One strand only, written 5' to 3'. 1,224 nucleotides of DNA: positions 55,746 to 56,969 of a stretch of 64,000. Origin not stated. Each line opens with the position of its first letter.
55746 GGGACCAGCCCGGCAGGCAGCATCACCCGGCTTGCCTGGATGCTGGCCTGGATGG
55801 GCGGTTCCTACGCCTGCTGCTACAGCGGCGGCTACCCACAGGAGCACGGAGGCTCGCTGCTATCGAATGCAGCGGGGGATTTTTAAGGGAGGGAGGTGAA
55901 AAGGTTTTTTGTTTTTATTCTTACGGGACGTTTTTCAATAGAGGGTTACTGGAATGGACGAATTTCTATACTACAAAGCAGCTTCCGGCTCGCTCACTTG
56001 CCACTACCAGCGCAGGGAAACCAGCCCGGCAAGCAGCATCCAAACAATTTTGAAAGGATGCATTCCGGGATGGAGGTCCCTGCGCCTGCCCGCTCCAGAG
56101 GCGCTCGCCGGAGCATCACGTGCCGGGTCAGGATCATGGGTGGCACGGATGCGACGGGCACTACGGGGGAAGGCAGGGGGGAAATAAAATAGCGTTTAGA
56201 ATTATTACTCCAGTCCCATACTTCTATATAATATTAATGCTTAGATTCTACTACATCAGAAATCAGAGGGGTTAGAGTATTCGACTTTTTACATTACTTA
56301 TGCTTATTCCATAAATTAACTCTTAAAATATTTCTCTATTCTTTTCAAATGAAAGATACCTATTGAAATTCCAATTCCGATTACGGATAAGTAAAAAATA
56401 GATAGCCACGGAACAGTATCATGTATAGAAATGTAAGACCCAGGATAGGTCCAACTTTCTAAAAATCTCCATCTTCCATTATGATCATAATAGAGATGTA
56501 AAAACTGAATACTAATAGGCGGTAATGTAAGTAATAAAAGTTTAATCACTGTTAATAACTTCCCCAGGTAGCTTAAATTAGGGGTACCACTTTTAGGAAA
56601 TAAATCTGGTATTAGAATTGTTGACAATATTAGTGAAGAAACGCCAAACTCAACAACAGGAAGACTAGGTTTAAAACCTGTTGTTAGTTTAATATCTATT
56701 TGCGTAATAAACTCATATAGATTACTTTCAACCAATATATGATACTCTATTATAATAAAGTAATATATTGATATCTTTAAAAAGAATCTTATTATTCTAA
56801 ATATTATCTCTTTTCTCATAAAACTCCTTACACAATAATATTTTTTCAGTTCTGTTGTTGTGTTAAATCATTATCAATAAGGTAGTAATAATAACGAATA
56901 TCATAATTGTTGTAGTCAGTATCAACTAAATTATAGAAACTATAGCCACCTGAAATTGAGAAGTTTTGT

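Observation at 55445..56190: GC-rich 750-bp block of three diverged tandem units with a conserved stem: candidate novel ncRNA array or foreign element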

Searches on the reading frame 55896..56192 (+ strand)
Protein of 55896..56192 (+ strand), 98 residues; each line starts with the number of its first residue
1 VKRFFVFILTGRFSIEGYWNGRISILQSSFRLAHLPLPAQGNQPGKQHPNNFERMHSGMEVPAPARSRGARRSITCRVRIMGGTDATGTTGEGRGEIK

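Call 54: find_homologous_proteins(query=A4, max_evalue=10)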
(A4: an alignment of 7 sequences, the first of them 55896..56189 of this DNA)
Query A4 (7 sequences) (98 aa, profile of the alignment): 15 proteins with E <= 10 among 6215 candidates.
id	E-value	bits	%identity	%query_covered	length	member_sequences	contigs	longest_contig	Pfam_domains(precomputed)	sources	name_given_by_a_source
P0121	9.4e-42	160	67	92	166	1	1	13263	-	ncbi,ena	-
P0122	9.6e-32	127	68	99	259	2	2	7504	-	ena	-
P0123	1.6e-30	123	56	80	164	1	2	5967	-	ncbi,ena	-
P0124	1.0e-24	105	78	59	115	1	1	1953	-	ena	-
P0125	4.7e-20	90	56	46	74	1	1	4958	-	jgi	jgi:hypothetical protein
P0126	1.0e-19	89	45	70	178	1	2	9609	-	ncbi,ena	-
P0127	1.4e-14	72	42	57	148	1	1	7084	-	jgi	jgi:hypothetical protein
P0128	4.5e-13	67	71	29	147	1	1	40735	-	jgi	jgi:hypothetical protein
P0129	8.3e-11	60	51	56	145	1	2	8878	-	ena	-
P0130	1.1e-10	60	85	41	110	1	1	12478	-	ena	-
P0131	1.4e-10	59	43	61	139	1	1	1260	-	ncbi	-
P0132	1.7e-10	59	67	46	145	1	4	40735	-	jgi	jgi:hypothetical protein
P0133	3.6e-4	39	71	29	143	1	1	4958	-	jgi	jgi:hypothetical protein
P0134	4.0e-4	38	30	63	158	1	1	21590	-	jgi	jgi:hypothetical protein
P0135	1.3e-2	34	54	29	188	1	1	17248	-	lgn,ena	-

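Call 55: find_encoding_contigs(protein=P0128, flank=10000, max_places=4)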
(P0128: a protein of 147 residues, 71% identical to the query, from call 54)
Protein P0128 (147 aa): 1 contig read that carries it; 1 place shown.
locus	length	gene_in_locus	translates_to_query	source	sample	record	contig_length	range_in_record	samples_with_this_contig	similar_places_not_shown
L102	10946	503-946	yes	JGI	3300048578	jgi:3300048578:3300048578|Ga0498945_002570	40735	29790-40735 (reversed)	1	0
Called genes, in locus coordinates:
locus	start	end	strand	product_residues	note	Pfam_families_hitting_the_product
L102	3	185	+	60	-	?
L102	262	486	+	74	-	-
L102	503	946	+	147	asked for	-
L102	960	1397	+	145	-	-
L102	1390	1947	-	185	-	-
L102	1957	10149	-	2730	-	PF00082:Peptidase_S8, PF05593:RHS_repeat, PF25023:TEN_YD-shell, PF00754:F5_F8_type_C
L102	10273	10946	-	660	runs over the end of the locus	-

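Call 56: find_encoding_contigs(protein=P0122, flank=8000, max_places=4)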
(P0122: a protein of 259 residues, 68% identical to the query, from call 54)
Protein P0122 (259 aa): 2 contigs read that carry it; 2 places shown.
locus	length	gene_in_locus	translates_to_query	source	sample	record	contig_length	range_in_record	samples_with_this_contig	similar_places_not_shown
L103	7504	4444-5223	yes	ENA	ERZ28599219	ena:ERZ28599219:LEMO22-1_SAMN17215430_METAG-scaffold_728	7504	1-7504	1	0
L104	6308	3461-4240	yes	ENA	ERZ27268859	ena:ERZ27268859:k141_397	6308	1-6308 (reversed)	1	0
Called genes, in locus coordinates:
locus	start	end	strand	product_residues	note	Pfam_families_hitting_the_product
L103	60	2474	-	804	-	PF02463:SMC_N (faint), PF13166:AAA_13, PF13304:AAA_21 (faint)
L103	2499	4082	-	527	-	PF02463:SMC_N (faint), PF13175:AAA_15 (weak), PF13304:AAA_21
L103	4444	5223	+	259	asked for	-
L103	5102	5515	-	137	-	-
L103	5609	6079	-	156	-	-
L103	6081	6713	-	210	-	PF14449:PT-TG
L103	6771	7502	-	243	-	?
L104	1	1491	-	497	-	?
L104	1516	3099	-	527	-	PF02463:SMC_N (faint), PF13175:AAA_15 (weak), PF13304:AAA_21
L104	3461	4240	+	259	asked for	-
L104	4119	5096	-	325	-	-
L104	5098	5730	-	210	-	PF14449:PT-TG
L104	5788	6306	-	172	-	?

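Call 57: find_encoding_contigs(protein=P0130, flank=10000, max_places=4)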
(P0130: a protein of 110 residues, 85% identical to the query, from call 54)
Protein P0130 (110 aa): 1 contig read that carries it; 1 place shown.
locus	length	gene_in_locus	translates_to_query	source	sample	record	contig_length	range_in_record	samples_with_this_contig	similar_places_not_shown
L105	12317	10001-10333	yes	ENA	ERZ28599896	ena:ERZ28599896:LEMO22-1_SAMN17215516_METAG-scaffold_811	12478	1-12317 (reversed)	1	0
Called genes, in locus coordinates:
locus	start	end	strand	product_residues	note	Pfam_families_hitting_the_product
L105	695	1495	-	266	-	-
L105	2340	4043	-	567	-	PF13175:AAA_15 (weak), PF13304:AAA_21, PF13175:AAA_15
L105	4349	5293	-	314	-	PF08902:DUF1848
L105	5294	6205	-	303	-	-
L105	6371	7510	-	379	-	PF14022:DUF4238, PF02810:SEC-C (weak)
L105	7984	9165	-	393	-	-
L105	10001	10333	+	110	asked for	-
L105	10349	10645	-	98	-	PF08388:GIIM (weak)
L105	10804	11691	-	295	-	PF00078:RVT_1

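Call 58: find_encoding_contigs(protein=P0126, flank=8000, max_places=4)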
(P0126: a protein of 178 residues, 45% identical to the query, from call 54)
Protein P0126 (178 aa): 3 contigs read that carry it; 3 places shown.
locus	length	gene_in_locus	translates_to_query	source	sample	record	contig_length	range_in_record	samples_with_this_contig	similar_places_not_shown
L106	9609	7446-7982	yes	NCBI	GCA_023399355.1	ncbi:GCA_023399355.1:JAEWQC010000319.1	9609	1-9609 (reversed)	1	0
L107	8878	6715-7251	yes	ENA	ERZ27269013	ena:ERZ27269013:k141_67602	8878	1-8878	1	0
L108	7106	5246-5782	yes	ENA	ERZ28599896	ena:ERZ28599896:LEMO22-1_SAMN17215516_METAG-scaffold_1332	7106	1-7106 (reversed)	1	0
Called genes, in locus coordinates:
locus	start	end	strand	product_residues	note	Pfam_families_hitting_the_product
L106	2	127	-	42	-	?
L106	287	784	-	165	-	PF00570:HRDC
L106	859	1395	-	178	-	-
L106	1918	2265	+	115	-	-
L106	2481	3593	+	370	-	-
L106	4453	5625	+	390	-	PF20247:DUF6602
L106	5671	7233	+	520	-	-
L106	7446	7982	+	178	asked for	-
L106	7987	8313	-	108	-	-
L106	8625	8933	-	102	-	-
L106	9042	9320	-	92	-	-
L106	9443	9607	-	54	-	?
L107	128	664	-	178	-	-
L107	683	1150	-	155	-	-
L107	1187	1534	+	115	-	-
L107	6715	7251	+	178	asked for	-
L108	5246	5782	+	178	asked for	-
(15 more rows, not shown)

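Call 59: find_encoding_contigs(protein=P0129, flank=8000, max_places=4)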
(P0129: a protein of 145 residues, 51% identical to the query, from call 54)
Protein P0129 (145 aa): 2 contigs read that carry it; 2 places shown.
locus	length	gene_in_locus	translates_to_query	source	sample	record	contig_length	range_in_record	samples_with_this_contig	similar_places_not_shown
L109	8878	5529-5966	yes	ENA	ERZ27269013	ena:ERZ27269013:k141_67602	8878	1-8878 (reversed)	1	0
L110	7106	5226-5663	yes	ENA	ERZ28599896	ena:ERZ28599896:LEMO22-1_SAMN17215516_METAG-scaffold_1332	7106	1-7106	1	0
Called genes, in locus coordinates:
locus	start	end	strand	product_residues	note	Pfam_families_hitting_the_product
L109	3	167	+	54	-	?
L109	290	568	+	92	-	-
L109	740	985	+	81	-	-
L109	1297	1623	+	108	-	-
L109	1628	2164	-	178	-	-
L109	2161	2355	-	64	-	-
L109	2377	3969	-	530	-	-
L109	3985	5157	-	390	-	PF20247:DUF6602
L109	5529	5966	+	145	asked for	-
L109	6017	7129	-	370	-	-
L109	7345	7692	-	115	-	-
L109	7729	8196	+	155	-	-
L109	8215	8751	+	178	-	-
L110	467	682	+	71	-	-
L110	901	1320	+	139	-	-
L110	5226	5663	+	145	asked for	-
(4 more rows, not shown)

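Call 60: find_encoding_contigs(protein=P0127, flank=8000, max_places=4)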
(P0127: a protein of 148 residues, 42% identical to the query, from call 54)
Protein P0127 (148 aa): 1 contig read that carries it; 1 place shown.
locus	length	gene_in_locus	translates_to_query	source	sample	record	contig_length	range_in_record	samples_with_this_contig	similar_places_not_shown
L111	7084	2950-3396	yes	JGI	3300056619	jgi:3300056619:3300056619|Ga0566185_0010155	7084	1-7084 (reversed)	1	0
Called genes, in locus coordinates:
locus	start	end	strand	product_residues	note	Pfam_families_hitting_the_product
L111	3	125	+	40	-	?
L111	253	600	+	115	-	-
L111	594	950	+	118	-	PF05717:TnpB_IS66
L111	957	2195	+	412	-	PF13007:LZ_Tnp_IS66, PF13005:zf-IS66, PF03050:DDE_Tnp_IS66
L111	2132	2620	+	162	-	PF03050:DDE_Tnp_IS66, PF13817:DDE_Tnp_IS66_C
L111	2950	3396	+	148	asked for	-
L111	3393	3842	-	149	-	PF14433:SUKH-3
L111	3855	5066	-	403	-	-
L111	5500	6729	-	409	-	PF01548:DEDD_Tnp_IS110, PF02371:Transposase_20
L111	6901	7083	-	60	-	PF08845:SymE_toxin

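Call 61: find_encoding_contigs(protein=P0134, flank=8000, max_places=4)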
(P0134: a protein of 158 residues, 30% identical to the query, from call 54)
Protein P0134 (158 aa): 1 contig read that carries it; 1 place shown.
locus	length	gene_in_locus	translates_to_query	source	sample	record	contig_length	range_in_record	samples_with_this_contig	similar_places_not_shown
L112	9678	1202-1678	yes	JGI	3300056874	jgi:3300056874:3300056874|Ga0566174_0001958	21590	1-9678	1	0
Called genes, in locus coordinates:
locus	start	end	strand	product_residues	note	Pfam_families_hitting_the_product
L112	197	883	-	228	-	PF17746:SfsA_N, PF03749:SfsA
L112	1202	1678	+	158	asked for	-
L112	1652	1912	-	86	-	-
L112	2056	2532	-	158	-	-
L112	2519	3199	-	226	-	-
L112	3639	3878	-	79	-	-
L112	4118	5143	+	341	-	PF11638:DnaA_N, PF01695:IstB_IS21 (weak), PF00308:Bac_DnaA, PF01637:ATPase_2 (faint)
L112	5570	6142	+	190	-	PF07155:ECF-ribofla_trS, PF12822:ECF_trnsprt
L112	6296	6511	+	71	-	-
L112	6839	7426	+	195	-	PF00440:TetR_N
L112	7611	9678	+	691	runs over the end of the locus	PF01627:Hpt, PF07194:P2, PF02895:H-kinase_dim, PF02518:HATPase_c, PF01584:CheW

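Call 81: search_protein_families(library=pfam, proteins=[window:55896-56192:+], max_evalue=0.01)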
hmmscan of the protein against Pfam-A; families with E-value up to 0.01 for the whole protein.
window:55896-56192:+ (98 aa): 0 families

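Call 91: search_protein_families(library=pfam, proteins=[L105:695-1495:-, L106:2481-3593:+, L106:7987-8313:-, L112:2056-2532:-], max_evalue=0.01)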
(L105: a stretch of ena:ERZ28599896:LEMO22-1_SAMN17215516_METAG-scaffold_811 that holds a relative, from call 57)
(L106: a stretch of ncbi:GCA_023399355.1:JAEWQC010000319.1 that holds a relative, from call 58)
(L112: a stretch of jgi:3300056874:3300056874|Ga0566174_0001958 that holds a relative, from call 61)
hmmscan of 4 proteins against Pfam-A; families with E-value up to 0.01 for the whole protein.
L105:695-1495:- (266 aa): 0 families

L106:2481-3593:+ (370 aa): 10 families
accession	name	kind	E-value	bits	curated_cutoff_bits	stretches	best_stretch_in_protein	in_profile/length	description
PF12799.13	LRR_4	-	4.5e-36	122.5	27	4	221-262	1-43/44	Leucine Rich repeats (2 copies)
PF13855.12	LRR_8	-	5.8e-19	68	27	3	244-299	2-61/61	Leucine rich repeat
PF23598.1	LRR_14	-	1.3e-12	47.5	40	2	170-322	15-180/353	Leucine-rich repeat region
PF23952.1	LRR_EndoS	-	5.9e-12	46.3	27.9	1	136-231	27-116/116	Endo-beta-N-acetylglucosaminidase EndoS LRR domain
PF13516.12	LRR_6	-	2.8e-09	36.8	23.4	0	220-234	2-16/24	Leucine Rich repeat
PF25019.1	LRR_R13L1-DRL21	-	1e-06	29.1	27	0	147-207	62-125/127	R13L1/DRL21 LRRs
PF00560.39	LRR_1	-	1.4e-05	24.7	20.6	0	222-237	1-18/23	Leucine Rich Repeat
PF14580.12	LRR_9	-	5.1e-05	23.3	30.5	1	213-301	33-127/175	Leucine-rich repeat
PF23211.1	LRR_LRWD1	-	7.8e-05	22.9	28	1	281-361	36-116/190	Leucine-rich repeat and WD repeat-containing protein 1, LRR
PF23247.1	LRR_RPS2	-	0.00064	20.2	27.9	0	99-206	45-156/160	Plant disease resistance protein RPS2-like, leucine-rich repeats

L106:7987-8313:- (108 aa): 0 families

L112:2056-2532:- (158 aa): 0 families

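Call 92: search_protein_families(library=padloc, proteins=[L106:4453-5625:+, L106:5671-7233:+, L103:2499-4082:-, L103:60-2474:-, L105:2340-4043:-, L105:6371-7510:-], max_evalue=0.001)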
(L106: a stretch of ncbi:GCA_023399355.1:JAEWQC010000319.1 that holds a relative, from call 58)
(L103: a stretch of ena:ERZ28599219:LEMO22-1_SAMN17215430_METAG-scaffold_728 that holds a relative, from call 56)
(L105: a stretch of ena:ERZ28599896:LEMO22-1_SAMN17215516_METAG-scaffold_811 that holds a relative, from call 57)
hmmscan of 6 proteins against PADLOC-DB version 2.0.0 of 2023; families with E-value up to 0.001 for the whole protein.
L106:4453-5625:+ (390 aa): 3 families
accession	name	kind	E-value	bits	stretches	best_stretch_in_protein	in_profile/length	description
PDLC01495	PD_DExK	-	6.2e-37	124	1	8-127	5-123/123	"CAS-I,CAS-II,CAS-III,CAS-IV,CAS-V,CAS-VI; associated"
PDLC00745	Effector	-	4.5e-29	99.8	1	2-198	3-198/244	Endonuclease (NucC)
PDLC01051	NucC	-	3.3e-22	77.4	1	4-130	12-133/243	NucC nuclease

L106:5671-7233:+ (520 aa): 1 family
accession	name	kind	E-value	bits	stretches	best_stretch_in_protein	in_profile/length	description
PDLC04213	HEC-02A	-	0.00029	18.5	0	50-103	27-80/337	-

L103:2499-4082:- (527 aa): 75 families (the best 25 are shown)
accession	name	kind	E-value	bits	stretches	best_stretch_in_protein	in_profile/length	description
PDLC02914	ATPase-Toprim_I-B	-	5.7e-43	145.7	1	4-416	2-380/443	-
PDLC04149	HEC-04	-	1.4e-23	81.3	1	6-411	29-397/494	-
PDLC02980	AriA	-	1.4e-17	62.6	2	147-269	208-303/304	-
PDLC00305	PtuA1|PtuA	-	4.8e-13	47.2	2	226-291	247-310/392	AAA ATPase domain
PDLC04175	HEC-01A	-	2.4e-12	44.6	1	197-287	249-330/363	-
PDLC04176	HEC-01A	-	2.5e-12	44.8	1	207-281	263-332/371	-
PDLC04135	mad3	-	2.8e-12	44.9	2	6-122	4-99/374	mads_3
PDLC04168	GajA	-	3.1e-12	44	1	224-284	277-337/570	-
PDLC02335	AbiLi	-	4.8e-12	43.6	1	6-280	52-251/326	AbiLi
PDLC00271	PtuA1|PtuA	-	9.9e-12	43.1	2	6-74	5-72/421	AAA ATPase domain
PDLC00289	PtuA1|PtuA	-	1e-11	42.6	1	226-293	251-316/404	AAA ATPase domain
PDLC02358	Old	-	2.6e-11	41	1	206-291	267-351/578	Old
PDLC04178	HEC-01A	-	4.5e-11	40.4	1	207-284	272-348/399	-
PDLC02981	AriAB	-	9.5e-11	39.1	1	177-379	288-500/694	-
PDLC02979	AriA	-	1.3e-10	39.7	2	7-89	6-87/373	-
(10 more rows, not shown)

L103:60-2474:- (804 aa): 12 families
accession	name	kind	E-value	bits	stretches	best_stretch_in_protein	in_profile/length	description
PDLC04887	PDC-S06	-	4.8e-298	989.1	1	1-793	1-786/790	-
PDLC04894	PDC-S06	-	1.5e-110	368.9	1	1-785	1-732/740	-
PDLC04896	PDC-S06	-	2.5e-80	269.1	1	1-788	1-729/732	-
PDLC04897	PDC-S06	-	6.4e-73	244.5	1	33-681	21-637/727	-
PDLC04890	PDC-S06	-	7.4e-48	161.7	1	33-788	22-723/732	-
PDLC04886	PDC-S06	-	1.2e-41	141.4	1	35-663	25-610/727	-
PDLC04898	PDC-S06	-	6.2e-22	75.7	1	40-630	33-616/752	-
PDLC02360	PrrC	-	6.5e-12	43.2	1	509-657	106-250/372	PrrC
PDLC04893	PDC-S06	-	1.9e-09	34.5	1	551-655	621-718/862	-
PDLC04895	PDC-S06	-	6.8e-06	22.9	1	27-61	17-51/784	-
PDLC02980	AriA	-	4.2e-05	21.7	0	37-83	1-50/304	-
PDLC02335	AbiLi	-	0.0001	19.5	0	19-125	67-144/326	AbiLi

L105:2340-4043:- (567 aa): 86 families (the best 25 are shown)
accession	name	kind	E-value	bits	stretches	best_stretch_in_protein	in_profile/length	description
PDLC02979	AriA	-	5.4e-19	67.2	2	207-330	265-370/373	-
PDLC04608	PDC-M38A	-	3.2e-18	64.6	1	12-359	12-340/367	-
PDLC00091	GajA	-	2.5e-17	61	2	289-401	298-410/627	AAA ATPase domain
PDLC02980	AriA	-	3e-17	61.6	1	27-329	1-299/304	-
PDLC04611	PDC-M38A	-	4.2e-16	57.5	1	5-337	5-334/383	-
PDLC03878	NsnB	-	4e-15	54.4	1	4-335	4-283/345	-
PDLC02335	AbiLi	-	7.8e-14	49.4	1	1-364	49-266/326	AbiLi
PDLC02336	AbiLi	-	7.9e-14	49.9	1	4-339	4-299/340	AbiLi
PDLC00069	GajA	-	8.5e-14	48.9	2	281-514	324-568/687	AAA ATPase domain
PDLC02915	ATPase-Toprim_I-B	-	9.8e-14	49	2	271-419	241-376/623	-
PDLC00083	GajA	-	1.1e-13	48.5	2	252-403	260-426/639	AAA ATPase domain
PDLC04609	PDC-M38A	-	2.9e-13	47.8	2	4-47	4-44/371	-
PDLC00070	GajA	-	4.9e-13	46.6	1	257-397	259-402/596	AAA ATPase domain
PDLC04214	HEC-02A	-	5.8e-13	46.8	2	247-338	202-287/338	-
PDLC04389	PDC-M07A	-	7.2e-13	46.3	1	289-364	327-407/443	-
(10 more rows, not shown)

L105:6371-7510:- (379 aa): 4 families
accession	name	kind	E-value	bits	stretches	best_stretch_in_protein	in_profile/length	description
PDLC00833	E1-E2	-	8.1e-08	30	1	302-341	158-197/222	E1-E2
PDLC04917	PDC-S12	-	5.6e-06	24.4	1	315-335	197-217/218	-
PDLC00865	E2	-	8.2e-06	23.4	1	300-344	155-199/219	E2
PDLC00872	E2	-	2.9e-05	21.6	1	306-344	158-196/216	E2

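Call 106: find_encoding_contigs(protein=P0123, flank=6000, max_places=4)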
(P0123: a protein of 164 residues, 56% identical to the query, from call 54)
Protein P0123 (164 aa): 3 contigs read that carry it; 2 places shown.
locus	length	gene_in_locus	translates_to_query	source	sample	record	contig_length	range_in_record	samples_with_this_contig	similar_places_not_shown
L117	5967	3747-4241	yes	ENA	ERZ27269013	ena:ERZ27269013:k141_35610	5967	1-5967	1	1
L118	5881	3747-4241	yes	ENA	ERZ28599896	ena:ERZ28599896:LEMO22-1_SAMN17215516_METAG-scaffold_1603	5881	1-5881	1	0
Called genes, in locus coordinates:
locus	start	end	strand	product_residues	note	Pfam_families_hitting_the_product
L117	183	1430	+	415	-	PF14213:DUF4325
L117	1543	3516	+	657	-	PF02518:HATPase_c (faint), PF13589:HATPase_c_3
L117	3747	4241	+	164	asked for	-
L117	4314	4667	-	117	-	PF14425:Imm3 (weak)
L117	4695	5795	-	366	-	PF14424:Toxin-deaminase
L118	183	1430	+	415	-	PF14213:DUF4325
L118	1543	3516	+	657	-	PF02518:HATPase_c (faint), PF13589:HATPase_c_3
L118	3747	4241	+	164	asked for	-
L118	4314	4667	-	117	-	PF14425:Imm3 (weak)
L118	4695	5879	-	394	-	?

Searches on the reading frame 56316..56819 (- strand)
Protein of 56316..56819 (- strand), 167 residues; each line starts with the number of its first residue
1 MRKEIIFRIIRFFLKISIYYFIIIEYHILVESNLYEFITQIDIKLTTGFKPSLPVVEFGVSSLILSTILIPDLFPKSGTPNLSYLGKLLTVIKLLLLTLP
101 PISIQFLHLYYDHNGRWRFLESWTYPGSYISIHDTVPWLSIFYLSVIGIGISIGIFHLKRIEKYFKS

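Call 22: find_encoding_contigs(protein=window:56316-56819:-, flank=6000, max_places=8)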
Protein window:56316-56819:- (167 aa): 1 contig read that carries it; 1 place shown.
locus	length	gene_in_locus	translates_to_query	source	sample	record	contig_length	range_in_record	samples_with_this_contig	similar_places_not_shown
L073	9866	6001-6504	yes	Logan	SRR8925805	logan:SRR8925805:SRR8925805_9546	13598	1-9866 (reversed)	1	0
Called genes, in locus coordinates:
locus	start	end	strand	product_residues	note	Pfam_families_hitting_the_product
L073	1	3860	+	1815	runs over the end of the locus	PF05593:RHS_repeat (weak), PF25023:TEN_YD-shell (weak), PF05593:RHS_repeat (weak), PF25023:TEN_YD-shell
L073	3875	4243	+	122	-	PF24722:DUF7674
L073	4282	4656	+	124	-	-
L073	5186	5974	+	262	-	-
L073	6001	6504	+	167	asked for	-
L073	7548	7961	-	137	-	PF18731:HEPN_Swt1 (weak)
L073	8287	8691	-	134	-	PF02777:Sod_Fe_C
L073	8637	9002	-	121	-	PF00081:Sod_Fe_N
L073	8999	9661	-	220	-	PF14344:DUF4397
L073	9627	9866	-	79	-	?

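Call 81: search_protein_families(library=pfam, proteins=[window:56316-56819:-], max_evalue=0.01)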
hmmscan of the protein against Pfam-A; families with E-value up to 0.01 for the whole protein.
window:56316-56819:- (167 aa): 0 families
